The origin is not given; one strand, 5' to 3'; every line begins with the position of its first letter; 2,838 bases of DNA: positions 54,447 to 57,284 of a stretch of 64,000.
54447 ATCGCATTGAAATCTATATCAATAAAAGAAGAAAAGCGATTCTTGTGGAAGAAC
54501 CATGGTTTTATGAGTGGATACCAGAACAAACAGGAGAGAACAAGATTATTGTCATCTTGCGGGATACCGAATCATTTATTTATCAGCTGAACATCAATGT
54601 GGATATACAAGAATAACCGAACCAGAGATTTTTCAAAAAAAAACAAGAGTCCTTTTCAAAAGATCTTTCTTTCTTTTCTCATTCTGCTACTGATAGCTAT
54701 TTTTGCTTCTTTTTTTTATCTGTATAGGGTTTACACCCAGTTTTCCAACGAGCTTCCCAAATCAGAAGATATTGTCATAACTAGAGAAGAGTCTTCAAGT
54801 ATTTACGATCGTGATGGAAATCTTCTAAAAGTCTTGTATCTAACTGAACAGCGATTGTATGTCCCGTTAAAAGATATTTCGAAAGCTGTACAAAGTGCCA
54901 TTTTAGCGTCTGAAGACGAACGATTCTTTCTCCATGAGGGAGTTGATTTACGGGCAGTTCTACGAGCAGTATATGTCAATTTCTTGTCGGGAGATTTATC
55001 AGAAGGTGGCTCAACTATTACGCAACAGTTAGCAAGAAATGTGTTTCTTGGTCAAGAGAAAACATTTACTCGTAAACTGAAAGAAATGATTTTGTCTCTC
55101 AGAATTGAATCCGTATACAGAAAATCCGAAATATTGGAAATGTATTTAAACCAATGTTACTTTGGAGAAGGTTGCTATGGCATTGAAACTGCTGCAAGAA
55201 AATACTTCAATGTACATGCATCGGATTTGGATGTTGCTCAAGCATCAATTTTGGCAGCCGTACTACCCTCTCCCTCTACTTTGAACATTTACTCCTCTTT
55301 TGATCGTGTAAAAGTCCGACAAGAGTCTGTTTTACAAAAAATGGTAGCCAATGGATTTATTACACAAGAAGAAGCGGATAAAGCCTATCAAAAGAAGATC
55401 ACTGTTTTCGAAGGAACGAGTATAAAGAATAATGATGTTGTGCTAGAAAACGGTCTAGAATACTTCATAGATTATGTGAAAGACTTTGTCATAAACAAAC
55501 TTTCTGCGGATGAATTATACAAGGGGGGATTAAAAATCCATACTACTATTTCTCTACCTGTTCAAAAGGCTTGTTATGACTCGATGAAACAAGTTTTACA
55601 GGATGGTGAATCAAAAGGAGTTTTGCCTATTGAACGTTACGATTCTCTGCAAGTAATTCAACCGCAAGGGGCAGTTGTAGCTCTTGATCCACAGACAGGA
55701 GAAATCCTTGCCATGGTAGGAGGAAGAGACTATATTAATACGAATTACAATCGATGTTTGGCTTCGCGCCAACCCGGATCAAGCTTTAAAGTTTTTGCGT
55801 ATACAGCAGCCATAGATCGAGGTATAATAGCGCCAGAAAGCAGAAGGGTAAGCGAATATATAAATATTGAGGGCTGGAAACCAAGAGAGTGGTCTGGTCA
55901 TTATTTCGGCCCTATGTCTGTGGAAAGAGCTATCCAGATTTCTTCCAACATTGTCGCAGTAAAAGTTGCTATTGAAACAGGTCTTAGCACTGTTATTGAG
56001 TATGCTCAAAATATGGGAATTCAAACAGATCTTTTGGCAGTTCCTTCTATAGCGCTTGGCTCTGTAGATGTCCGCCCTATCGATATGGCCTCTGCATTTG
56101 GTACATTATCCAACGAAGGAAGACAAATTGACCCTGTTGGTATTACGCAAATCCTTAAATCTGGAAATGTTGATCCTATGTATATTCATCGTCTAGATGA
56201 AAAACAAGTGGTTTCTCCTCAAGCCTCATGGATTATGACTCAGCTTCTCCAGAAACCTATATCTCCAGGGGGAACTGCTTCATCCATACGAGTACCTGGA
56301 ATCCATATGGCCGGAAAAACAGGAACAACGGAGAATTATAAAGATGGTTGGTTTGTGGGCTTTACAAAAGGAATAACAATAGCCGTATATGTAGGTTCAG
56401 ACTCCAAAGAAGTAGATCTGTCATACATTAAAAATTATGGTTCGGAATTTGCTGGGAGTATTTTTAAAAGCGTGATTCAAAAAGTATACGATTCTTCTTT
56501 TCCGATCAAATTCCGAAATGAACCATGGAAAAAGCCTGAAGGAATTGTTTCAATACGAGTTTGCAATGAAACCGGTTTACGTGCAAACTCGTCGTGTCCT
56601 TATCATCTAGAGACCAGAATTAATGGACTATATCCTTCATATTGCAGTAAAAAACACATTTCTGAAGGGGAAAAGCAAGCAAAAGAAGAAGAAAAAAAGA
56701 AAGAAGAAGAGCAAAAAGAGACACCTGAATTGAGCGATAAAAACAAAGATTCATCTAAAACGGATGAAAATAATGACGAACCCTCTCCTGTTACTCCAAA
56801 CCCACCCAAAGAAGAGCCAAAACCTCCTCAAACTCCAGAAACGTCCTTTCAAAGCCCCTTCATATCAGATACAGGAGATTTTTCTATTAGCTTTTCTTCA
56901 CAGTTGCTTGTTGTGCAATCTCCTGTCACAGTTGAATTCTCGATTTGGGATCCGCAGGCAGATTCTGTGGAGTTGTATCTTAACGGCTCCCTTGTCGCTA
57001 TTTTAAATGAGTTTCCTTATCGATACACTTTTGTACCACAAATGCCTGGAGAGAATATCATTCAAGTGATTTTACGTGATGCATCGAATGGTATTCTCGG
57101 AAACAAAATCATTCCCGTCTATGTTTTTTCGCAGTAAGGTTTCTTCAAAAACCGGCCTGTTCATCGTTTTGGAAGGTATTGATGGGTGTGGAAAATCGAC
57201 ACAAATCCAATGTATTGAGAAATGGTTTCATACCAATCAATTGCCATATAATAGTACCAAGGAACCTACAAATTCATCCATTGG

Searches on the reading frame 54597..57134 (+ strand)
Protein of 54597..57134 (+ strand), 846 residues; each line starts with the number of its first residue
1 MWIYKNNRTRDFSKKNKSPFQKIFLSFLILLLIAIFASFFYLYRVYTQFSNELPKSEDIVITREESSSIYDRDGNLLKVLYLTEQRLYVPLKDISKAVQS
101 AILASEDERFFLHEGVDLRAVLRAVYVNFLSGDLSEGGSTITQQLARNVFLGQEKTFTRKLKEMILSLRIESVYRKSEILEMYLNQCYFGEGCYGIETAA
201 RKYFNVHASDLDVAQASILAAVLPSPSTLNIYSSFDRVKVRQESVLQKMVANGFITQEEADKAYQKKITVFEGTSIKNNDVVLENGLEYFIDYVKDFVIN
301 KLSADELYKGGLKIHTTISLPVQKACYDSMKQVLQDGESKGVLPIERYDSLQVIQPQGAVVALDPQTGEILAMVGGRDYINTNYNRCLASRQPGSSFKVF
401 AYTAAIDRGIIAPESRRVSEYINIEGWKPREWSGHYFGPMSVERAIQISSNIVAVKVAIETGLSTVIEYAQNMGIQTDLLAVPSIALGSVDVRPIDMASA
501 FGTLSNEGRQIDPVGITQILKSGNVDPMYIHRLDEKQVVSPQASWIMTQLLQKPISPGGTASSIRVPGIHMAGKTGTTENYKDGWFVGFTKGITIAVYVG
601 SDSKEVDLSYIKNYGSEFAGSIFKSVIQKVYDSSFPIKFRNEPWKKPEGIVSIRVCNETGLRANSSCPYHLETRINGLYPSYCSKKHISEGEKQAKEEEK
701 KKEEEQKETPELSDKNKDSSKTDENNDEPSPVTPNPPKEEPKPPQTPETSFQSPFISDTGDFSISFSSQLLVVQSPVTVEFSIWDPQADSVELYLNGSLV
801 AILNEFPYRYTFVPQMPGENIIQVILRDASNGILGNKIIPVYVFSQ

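Call 88: search_protein_families(library=pfam, proteins=[window:54597-57134:+], max_evalue=0.01)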
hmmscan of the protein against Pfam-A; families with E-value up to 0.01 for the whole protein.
window:54597-57134:+ (846 aa): 3 families
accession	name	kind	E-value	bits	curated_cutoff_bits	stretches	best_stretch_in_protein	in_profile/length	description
PF00912.28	Transgly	-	9.3e-63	211.3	27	1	75-249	3-177/178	Transglycosylase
PF00905.27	Transpeptidase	-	1e-36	127.2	22.1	1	358-627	1-298/299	Penicillin binding protein transpeptidase domain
PF17957.7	Big_7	-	0.0016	19.5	24.1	1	773-815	14-59/70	Bacterial Ig domain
